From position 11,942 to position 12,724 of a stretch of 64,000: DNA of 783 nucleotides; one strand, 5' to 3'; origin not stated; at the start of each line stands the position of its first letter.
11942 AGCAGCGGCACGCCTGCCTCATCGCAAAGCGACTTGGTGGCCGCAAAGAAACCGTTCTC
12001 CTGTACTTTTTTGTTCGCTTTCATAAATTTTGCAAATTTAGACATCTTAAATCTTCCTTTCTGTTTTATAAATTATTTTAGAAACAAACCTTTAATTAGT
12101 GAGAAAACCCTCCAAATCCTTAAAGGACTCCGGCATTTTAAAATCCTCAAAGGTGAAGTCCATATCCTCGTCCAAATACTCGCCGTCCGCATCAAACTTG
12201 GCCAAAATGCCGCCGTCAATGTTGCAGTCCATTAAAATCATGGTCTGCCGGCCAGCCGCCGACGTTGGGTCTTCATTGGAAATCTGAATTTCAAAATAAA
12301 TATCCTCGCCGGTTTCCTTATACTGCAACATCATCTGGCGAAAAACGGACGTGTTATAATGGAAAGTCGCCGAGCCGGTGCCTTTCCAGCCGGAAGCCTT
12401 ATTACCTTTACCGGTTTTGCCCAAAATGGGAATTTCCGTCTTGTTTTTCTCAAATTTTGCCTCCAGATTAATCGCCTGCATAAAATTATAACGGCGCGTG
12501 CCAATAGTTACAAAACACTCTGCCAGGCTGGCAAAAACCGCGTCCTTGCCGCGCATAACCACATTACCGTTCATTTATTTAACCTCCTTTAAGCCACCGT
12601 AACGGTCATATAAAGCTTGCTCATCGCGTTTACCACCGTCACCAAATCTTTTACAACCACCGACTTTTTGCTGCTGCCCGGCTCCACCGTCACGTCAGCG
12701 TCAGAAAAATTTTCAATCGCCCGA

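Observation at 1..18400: PBSX-like contractile-tail cluster with lysis and replication genes but no head-morphogenesis module (tailocin-like or defective element)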

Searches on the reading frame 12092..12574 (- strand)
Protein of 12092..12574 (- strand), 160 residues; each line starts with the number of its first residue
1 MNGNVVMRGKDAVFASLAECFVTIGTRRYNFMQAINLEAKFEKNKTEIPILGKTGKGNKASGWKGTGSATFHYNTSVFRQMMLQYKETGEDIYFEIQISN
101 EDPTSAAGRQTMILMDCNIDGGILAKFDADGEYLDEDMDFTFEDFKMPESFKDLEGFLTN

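Call 5: search_protein_families(library=pfam, max_evalue=0.01, proteins=[window:12092-12574:-])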
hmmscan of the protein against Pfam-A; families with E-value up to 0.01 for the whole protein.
window:12092-12574:- (160 aa): 1 family
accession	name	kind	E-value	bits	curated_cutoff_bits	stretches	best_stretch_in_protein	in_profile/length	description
PF09393.16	DUF2001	-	2.1e-54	183.7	27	1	6-149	2-139/139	Phage tail tube protein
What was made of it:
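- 12092..12574 (-): Tail tube. Pfam DUF2001 at 2e-54 (call 5).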
